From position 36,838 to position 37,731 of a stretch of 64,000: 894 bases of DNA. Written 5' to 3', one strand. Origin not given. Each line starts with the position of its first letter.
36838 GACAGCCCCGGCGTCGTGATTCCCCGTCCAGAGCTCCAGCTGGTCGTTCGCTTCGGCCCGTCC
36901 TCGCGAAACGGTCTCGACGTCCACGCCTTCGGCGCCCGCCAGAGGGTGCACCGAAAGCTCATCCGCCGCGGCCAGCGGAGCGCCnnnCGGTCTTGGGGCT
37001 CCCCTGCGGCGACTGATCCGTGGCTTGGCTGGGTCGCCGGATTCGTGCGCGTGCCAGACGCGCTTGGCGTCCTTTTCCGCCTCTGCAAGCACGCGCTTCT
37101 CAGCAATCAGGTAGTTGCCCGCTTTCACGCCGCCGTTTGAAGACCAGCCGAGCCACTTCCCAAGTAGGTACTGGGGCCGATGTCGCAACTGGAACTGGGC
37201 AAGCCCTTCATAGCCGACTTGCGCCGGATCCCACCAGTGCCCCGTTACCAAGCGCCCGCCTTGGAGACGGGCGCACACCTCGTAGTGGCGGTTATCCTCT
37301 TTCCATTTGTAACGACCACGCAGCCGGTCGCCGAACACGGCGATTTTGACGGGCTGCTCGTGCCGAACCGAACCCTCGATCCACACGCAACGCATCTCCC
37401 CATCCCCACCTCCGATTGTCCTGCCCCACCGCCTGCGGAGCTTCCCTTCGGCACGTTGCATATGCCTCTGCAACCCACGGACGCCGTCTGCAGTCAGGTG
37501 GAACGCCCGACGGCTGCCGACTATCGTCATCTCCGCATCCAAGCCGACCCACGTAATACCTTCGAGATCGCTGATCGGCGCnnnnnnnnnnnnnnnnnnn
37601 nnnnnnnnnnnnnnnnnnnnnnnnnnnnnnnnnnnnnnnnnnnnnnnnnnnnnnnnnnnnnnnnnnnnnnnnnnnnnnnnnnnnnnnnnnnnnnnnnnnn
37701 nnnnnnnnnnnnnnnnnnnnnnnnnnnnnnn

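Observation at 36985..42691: Lower-GC locus pairing a metallophosphoesterase/P-loop NTPase/helical-repeat giant protein with a TIR-like protein: candidate uncharacterised defence system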

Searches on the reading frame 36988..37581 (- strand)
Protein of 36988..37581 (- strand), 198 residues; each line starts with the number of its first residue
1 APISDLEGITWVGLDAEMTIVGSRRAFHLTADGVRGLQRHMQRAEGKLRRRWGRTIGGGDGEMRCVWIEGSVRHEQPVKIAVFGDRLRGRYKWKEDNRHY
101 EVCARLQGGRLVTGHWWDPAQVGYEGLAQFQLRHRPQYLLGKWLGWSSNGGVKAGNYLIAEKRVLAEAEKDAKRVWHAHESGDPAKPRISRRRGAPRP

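Call 35: search_protein_representatives(alignment_id=A2)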
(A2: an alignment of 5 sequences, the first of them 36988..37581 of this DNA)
Query: 5 sequences, 191 profile positions. Proteins with E-value up to 0.001 (for the whole library): 27; up to 1e-10: 5; up to 1e-30: 4. The best 27 are listed.
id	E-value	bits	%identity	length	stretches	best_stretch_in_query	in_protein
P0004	9.9e-88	309.1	-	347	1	1-189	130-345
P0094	1.1e-54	201.4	-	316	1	3-181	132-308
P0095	1.7e-52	194.2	-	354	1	3-184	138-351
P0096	3.7e-50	186.6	-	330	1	2-185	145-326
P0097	3.0e-11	59.7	-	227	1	68-161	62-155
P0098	4.5e-10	55.8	-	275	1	4-157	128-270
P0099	2.9e-08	50.0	-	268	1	4-160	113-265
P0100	3.1e-08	49.8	-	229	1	70-167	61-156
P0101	1.7e-07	47.4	-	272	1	69-158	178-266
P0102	2.4e-06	43.7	-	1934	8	93-138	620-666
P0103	2.5e-06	43.6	-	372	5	59-104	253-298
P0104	4.4e-06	42.8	-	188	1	96-158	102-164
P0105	3.9e-05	39.8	-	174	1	78-168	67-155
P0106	4.4e-05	39.5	-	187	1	76-162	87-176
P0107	5.4e-05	39.3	-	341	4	103-134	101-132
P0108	5.7e-05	39.2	-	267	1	68-158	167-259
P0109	6.7e-05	39.0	-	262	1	74-162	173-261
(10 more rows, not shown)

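Call 39: search_protein_families(library=pfam, proteins=[P0097, P0098, P0099, P0104, P0105, P0106, P0108, P0109, P0100, P0095], max_evalue=1)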
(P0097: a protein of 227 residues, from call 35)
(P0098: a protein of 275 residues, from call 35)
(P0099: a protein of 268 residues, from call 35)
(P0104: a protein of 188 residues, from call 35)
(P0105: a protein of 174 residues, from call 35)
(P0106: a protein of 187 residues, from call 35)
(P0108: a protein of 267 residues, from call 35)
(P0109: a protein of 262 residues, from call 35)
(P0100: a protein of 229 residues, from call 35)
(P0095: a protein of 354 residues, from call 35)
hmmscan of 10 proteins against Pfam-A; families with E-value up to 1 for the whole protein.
P0097 (227 aa): 0 families

P0098 (275 aa): 1 family
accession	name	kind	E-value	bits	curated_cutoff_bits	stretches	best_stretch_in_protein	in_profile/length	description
PF10137.14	CAP12-PCTIR_TIR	-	1.9e-27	96.1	24.7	1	20-139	2-118/119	CAP12/Pycsar effector protein, TIR domain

P0099 (268 aa): 2 families
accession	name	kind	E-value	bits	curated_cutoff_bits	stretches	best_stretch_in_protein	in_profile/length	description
PF10137.14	CAP12-PCTIR_TIR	-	2.2e-28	99.1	24.7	1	4-124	1-118/119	CAP12/Pycsar effector protein, TIR domain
PF18141.7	UPF1_1B_dom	-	0.19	12.2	28.5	1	143-185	27-69/93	RNA helicase UPF1, 1B domain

P0104 (188 aa): 0 families

P0105 (174 aa): 0 families

P0106 (187 aa): 0 families

P0108 (267 aa): 1 family
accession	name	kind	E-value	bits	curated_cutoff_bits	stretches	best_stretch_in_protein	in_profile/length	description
PF10137.14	CAP12-PCTIR_TIR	-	1.9e-28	99.3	24.7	1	5-124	2-118/119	CAP12/Pycsar effector protein, TIR domain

P0109 (262 aa): 3 families
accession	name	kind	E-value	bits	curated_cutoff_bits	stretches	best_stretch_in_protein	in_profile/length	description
PF10137.14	CAP12-PCTIR_TIR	-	6.2e-30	104.1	24.7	1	5-125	2-118/119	CAP12/Pycsar effector protein, TIR domain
PF16395.11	DUF5004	-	0.026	15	21.6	1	154-215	22-92/153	Domain of unknown function (DUF5004)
PF17833.7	pre-PUA_NIP7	-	0.054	14.2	23.1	0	69-101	47-78/80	NIP7/UPF0113, pre-PUA domain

P0100 (229 aa): 0 families

P0095 (354 aa): 2 families
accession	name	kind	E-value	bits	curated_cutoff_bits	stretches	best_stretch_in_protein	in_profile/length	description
PF10137.14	CAP12-PCTIR_TIR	-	3.3e-20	72.7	24.7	1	7-105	1-99/119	CAP12/Pycsar effector protein, TIR domain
PF18044.7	zf-CCCH_4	-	0.014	15.6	24.6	1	243-256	6-19/22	CCCH-type zinc finger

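Call 40: search_protein_families(library=padloc, proteins=[P0098, P0099, P0108, P0109, P0104, P0105, P0106, P0097], max_evalue=0.01)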
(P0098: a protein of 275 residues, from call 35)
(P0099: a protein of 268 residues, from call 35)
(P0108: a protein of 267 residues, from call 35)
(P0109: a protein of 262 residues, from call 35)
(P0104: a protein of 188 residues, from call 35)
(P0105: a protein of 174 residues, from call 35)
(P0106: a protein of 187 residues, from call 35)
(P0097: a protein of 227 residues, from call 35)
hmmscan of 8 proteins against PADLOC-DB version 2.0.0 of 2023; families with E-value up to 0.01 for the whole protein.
P0098 (275 aa): 9 families
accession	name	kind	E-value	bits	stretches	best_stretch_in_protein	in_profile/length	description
PDLC00729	Effector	-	7.4e-41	138.5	1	16-153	2-129/310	TIR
PDLC00731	Effector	-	2e-36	123.5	1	16-165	153-298/306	TIR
PDLC00732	Effector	-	6.3e-31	105.4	1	16-162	149-291/301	TIR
PDLC02371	PycTIR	-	5.6e-28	96.1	1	15-165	149-282/288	-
PDLC05006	PDC-S35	-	2.1e-16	58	1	61-143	124-209/231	-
PDLC05005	PDC-S35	-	3.9e-14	51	1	70-141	168-239/264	-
PDLC05007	PDC-S35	-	1.7e-13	48.9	1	69-141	182-254/278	-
PDLC05003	PDC-S35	-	2.6e-13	48.1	1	66-141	139-216/245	-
PDLC05004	PDC-S35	-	1.2e-12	46.1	1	66-141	166-241/265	-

P0099 (268 aa): 9 families
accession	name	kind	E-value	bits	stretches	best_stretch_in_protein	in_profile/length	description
PDLC00731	Effector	-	7.1e-42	141.4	1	2-150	154-301/306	TIR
PDLC00732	Effector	-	1.8e-37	126.9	1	2-150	150-297/301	TIR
PDLC00729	Effector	-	2.2e-30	104.1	1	1-152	2-146/310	TIR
PDLC02371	PycTIR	-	4.9e-30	102.9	1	2-150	151-285/288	-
PDLC05005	PDC-S35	-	2.1e-13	48.6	1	49-145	163-255/264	-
PDLC05007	PDC-S35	-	2.9e-11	41.6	1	49-125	178-253/278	-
PDLC05006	PDC-S35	-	3.2e-11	41.1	1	76-126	158-207/231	-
PDLC05004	PDC-S35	-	3.3e-11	41.3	1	57-129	172-245/265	-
PDLC05003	PDC-S35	-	7.8e-09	33.4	1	78-126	171-216/245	-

P0108 (267 aa): 9 families
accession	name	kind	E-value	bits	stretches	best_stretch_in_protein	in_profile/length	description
PDLC00731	Effector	-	1.8e-42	143.4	1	2-151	154-302/306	TIR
PDLC00732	Effector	-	1.1e-41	140.7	1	2-150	150-297/301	TIR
PDLC00729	Effector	-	1.3e-41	141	1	1-149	2-143/310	TIR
PDLC02371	PycTIR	-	2e-32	110.7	1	2-150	151-285/288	-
PDLC05005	PDC-S35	-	6e-12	43.8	1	49-124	163-237/264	-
PDLC05004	PDC-S35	-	2.5e-11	41.7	1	48-123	163-238/265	-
PDLC05007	PDC-S35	-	1.1e-09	36.4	1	49-124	178-252/278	-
PDLC05006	PDC-S35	-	1e-06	26.3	1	45-123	124-204/231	-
PDLC05003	PDC-S35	-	3.9e-05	21.3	1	44-124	133-214/245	-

P0109 (262 aa): 9 families
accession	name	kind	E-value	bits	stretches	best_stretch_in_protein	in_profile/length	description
PDLC00729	Effector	-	5e-41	139.1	1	1-147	2-145/310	TIR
PDLC00731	Effector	-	2.3e-40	136.4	1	2-150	154-301/306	TIR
PDLC00732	Effector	-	1.7e-37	126.9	1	2-150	150-297/301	TIR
PDLC02371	PycTIR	-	2.4e-29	100.6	1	2-149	151-284/288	-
PDLC05004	PDC-S35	-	2.2e-14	51.7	1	41-127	156-241/265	-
PDLC05005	PDC-S35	-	1.7e-13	48.9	1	48-126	162-238/264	-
PDLC05007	PDC-S35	-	1.4e-12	45.9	1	44-120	173-247/278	-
PDLC05003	PDC-S35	-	2.9e-12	44.7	1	42-151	128-236/245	-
PDLC05006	PDC-S35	-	4.2e-12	43.9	1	42-145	121-221/231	-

P0104 (188 aa): 0 families

P0105 (174 aa): 0 families

P0106 (187 aa): 0 families

P0097 (227 aa): 0 families

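Call 44: find_homologous_proteins(query=A3, max_evalue=0.001)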
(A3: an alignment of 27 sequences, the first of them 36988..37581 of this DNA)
Query A3 (27 sequences) (198 aa, profile of the alignment): 6 proteins with E <= 0.001 among 8000 candidates.
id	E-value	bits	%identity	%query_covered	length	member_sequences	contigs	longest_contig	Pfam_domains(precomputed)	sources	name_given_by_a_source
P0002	3.8e-76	274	59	96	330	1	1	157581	PF10137.15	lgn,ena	-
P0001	4.8e-76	274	100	100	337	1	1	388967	PF10137.15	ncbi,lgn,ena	-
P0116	6.4e-36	142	23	43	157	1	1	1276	-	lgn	-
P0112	7.9e-31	125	33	46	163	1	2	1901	-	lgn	-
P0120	3.1e-16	78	36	24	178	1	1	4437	-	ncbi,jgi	jgi:hypothetical protein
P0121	3.5e-10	58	27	37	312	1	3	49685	-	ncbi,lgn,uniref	ncbi:helix-turn-helix transcriptional regulator [Pseudonocardia sp.]|uniref:helix-turn-helix transcr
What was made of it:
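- Tried and rejected: Profile search of the 5.8-billion-protein set with A3: little added, because of the candidate cap (call 44).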

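Call 52: find_encoding_contigs(protein=P0121, flank=6000, max_places=2)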
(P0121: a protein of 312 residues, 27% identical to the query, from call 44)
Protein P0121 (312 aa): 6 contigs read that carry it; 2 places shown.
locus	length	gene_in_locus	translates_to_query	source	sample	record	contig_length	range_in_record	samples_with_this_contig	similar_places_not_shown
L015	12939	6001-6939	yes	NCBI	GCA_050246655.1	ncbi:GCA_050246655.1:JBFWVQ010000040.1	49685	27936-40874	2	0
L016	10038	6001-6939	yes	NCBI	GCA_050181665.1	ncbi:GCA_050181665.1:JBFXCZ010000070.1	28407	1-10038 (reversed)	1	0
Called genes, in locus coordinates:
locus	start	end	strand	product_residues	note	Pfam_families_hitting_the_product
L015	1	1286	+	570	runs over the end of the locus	PF00069:Pkinase, PF07714:PK_Tyr_Ser-Thr, PF03793:PASTA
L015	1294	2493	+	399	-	PF03600:CitMHS, PF02040:ArsB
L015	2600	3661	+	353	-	PF12697:Abhydrolase_6, PF00561:Abhydrolase_1, PF12146:Hydrolase_4, PF03096:Ndr (weak), PF08281:Sigma70_r4_2, PF00196:GerE, PF13936:HTH_38 (faint)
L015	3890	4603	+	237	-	PF03591:AzlC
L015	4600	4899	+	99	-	PF05437:AzlD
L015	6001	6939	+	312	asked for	-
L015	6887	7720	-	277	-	PF00291:PALP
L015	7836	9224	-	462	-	PF01474:DAHP_synth_2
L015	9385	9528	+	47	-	-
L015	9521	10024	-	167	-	PF16473:Rv2179c-like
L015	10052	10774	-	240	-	PF01553:Acyltransferase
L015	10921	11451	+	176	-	-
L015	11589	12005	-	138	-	-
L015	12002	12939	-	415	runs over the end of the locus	PF00142:Fer4_NifH (faint), PF01656:CbiA, PF02374:ArsA_ATPase, PF10609:ParA (faint), PF13614:AAA_31, PF17886:ArsA_HSP20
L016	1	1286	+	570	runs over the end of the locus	PF00069:Pkinase, PF07714:PK_Tyr_Ser-Thr, PF03793:PASTA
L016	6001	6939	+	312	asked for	-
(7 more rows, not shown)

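Call 53: find_encoding_contigs(protein=P0120, flank=6000, max_places=2)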
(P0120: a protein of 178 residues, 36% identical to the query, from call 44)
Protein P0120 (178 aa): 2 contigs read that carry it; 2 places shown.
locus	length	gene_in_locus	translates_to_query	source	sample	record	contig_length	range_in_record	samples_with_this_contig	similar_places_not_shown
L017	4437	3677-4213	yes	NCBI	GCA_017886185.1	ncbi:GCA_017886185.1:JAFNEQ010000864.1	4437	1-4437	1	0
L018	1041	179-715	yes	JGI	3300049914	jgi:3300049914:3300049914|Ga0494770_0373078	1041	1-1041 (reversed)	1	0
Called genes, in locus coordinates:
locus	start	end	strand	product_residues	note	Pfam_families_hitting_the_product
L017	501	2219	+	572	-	-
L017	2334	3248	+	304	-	-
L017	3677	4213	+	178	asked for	-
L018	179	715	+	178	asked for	-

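Call 55: predict_structure(alignment_id=A3)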
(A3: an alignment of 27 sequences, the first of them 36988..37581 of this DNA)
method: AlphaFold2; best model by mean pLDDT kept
length: 198 residues; sequences in the alignment: 27
mean_pLDDT: 88.4   pTM: 0.75
mean pLDDT of the five models: 88.4, 87.7, 87.3, 87.1, 86.4
residues with pLDDT >= 90: 139; 70-90: 35; 50-70: 21; < 50: 3
segments of 3 or more residues with pLDDT < 50: 1-3
pLDDT, mean of each block of 10 residues (from residue 1): 57 94 97 96 88 77 94 95 92 93 95 96 92 94 95 97 96 92 62 60
secondary structure, 60 per line:
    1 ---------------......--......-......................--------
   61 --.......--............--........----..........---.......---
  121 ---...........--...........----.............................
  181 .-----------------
elements in order: E16-21 E24-29 H31-52 E63-69 E72-83 E86-93 E98-107 E111-117 E124-134 E137-147 E152-161 H162-181
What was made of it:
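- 36985..38010 (-): TIR-β-barrel protein, 341 aa from GTG 38010 or more likely 337 aa from ATG 37998. Layout in 341-aa numbering: Cap12/Pycsar-type TIR (aa ~5-160, with a disordered insert at 108-143), a helix (174-198), an eight-stranded β-barrel (~206-305) and a C-terminal helix. Barrel model pLDDT 88.4 (call 55).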

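Call 60: fold_search(model_id=the predicted structure, library=pdb)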
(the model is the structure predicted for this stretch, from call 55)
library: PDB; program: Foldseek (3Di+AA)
matches with E <= 10: 1539; with E <= 0.001: 1
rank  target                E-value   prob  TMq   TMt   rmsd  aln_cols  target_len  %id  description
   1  8ah9                  9.6e-05  1.00  0.43  0.69   3.3       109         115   15  De novo retro-aldolase RAbetaB-16.1 (released 2023-08-16)
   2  6cuj_A                2.5e-03  1.00  0.38  0.47   3.7       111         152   10  Crystal structure of the C-terminal domain of neisserial heparin binding antigen (NHBA) (released 2018-09-26)
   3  6ohh_B                2.7e-03  1.00  0.41  0.60   4.0       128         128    6  Structure of EF1p2_mFAP2b bound to DFHBI (released 2020-04-08)
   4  6czg_A                2.7e-03  1.00  0.38  0.60   4.1       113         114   12  Structure of a redesigned beta barrel, b11L5F_LGL (released 2018-09-19)
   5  6czi_A                3.0e-03  1.00  0.39  0.65   3.9       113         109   12  Structure of a redesigned beta barrel, mFAP1, bound to DFHBI (released 2018-09-19)
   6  6ohh_A                4.2e-03  1.00  0.43  0.63   3.7       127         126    7  Structure of EF1p2_mFAP2b bound to DFHBI (released 2020-04-08)
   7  3t2w                  6.9e-03  1.00  0.35  0.55   4.6       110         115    9  Crystal structure of shwanavidin (F43A) - biotin complex (released 2012-04-11)
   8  4o4u_A                6.9e-03  1.00  0.32  0.15   6.0       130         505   15  Crystal structure of the vaccine antigen Transferrin Binding Protein B (TbpB) mutant Trp-176-Ala from Haemophilus para (released 2015-01-14)
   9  7sfn_B                7.2e-03  1.00  0.34  0.42   8.4       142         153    9  Crystal structure of OlmO, a spirocyclase involved in the biosynthesis of oligomycin (released 2022-08-17)
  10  7sfn_A                7.6e-03  1.00  0.36  0.46   8.1       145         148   10  Crystal structure of OlmO, a spirocyclase involved in the biosynthesis of oligomycin (released 2022-08-17)
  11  3szi_B                8.1e-03  1.00  0.35  0.54   4.7       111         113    9  Structure of apo shwanavidin (P21 form) (released 2012-04-25)
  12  3szi_E                9.5e-03  1.00  0.35  0.53   5.1       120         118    8  Structure of apo shwanavidin (P21 form) (released 2012-04-25)
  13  3t2x_C                1.1e-02  1.00  0.35  0.53   4.6       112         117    9  Structure of shwanavidin low affinity mutant (F43A) (released 2012-04-11)
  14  2y32_A                1.2e-02  1.00  0.34  0.46   5.0       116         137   13  Crystal structure of bradavidin (released 2011-12-28)
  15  3szh_A                1.5e-02  1.00  0.35  0.54   4.5       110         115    9  Crystal structure of apo shwanavidin (P1 form) (released 2012-04-11)
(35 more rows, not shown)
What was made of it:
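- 36985..38010 (-): Foldseek returns avidin, lipocalin and designed β-barrels (call 60).
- On CBASS Cap12 (TIR-STING): The C-terminal model is an eight-stranded β-barrel (calls 55, 60).
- On S-2TMβ (Cap15/OptE) nucleotide-binding β-barrel: The β-barrel fold is predicted with pLDDT 88 (call 55), and the nearest PDB folds are ligand-binding barrels (call 60).
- The model is confident (call 55), and the fold matches small-molecule-binding barrels (call 60).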

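Call 62: search_protein_families(library=pfam, proteins=[L017:501-2219:+, L017:2334-3248:+], max_evalue=0.01)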
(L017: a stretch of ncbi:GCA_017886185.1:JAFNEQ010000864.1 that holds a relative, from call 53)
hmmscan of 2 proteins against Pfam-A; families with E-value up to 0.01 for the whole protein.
L017:501-2219:+ (572 aa): 0 families

L017:2334-3248:+ (304 aa): 1 family
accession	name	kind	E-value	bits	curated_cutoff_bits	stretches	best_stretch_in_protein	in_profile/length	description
PF05306.16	DUF733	-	0.00015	22.4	25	0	102-196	20-71/85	Protein of unknown function (DUF733)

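Call 80: find_encoding_contigs(protein=P0095, flank=10000, max_places=2)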
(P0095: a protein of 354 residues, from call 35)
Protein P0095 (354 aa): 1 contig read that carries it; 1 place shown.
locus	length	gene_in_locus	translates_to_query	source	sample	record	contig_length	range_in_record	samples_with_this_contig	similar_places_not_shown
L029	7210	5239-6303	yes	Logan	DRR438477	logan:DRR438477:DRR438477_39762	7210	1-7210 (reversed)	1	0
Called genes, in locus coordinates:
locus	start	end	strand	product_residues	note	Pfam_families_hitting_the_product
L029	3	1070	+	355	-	?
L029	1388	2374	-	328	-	-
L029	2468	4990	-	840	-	PF03235:GmrSD_N, PF07510:GmrSD_C, PF14088:DUF4268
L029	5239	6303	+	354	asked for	PF10137:CAP12-PCTIR_TIR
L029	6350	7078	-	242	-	PF01863:YgjP-like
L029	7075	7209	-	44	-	?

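Call 81: search_protein_families(library=padloc, proteins=[L017:501-2219:+, L017:2334-3248:+, L029:1388-2374:-, L029:3-1070:+, L029:2468-4990:-, L029:6350-7078:-], max_evalue=0.001)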
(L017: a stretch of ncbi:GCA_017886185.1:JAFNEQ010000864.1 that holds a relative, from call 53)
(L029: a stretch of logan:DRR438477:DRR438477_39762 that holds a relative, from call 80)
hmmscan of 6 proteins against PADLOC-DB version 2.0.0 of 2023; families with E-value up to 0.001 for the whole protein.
L017:501-2219:+ (572 aa): 0 families

L017:2334-3248:+ (304 aa): 0 families

L029:1388-2374:- (328 aa): 1 family
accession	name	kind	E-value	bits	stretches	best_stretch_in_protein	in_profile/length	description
PDLC04977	PDC-S26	-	4e-05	20.9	1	60-151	94-179/400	-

L029:3-1070:+ (355 aa): 0 families

L029:2468-4990:- (840 aa): 35 families (the best 25 are shown)
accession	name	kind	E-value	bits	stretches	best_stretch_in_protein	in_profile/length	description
PDLC02693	Orf5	-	1e-169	564.1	1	11-552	2-542/543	Orf5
PDLC04157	HEC-06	-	5.6e-78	260.9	1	14-553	17-556/558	-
PDLC04155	HEC-06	-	1.9e-75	252.4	1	4-553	8-559/562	-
PDLC04154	HEC-06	-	2.1e-71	239.3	1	2-552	8-564/569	-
PDLC02702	Orf5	-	6.1e-62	208.1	1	17-554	2-543/543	Orf5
PDLC02687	Orf5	-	8e-59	197.8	1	2-537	2-543/543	Orf5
PDLC02700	Orf5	-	1.3e-55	187.2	1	15-552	9-555/555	Orf5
PDLC02695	Orf5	-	6.6e-44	148.3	1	2-550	4-599/601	Orf5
PDLC03655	mREase_IV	-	2.6e-34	116.7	2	174-477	206-523/629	Type IV methyl-directed restriction enzyme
PDLC02692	Orf5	-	1.2e-33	114.6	2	16-239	6-229/558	Orf5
PDLC02691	Orf5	-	1.5e-33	114.2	2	147-552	168-579/579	Orf5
PDLC02701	Orf5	-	5.3e-33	112.3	1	14-550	16-592/596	Orf5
PDLC02783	SspE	-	5.7e-25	85.7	2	10-121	16-142/793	SspE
PDLC04911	PDC-S11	-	2.1e-23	81.1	1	676-835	153-312/318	-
PDLC02792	SspE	-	4.3e-22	76.3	3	11-97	17-115/771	SspE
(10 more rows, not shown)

L029:6350-7078:- (242 aa): 0 families
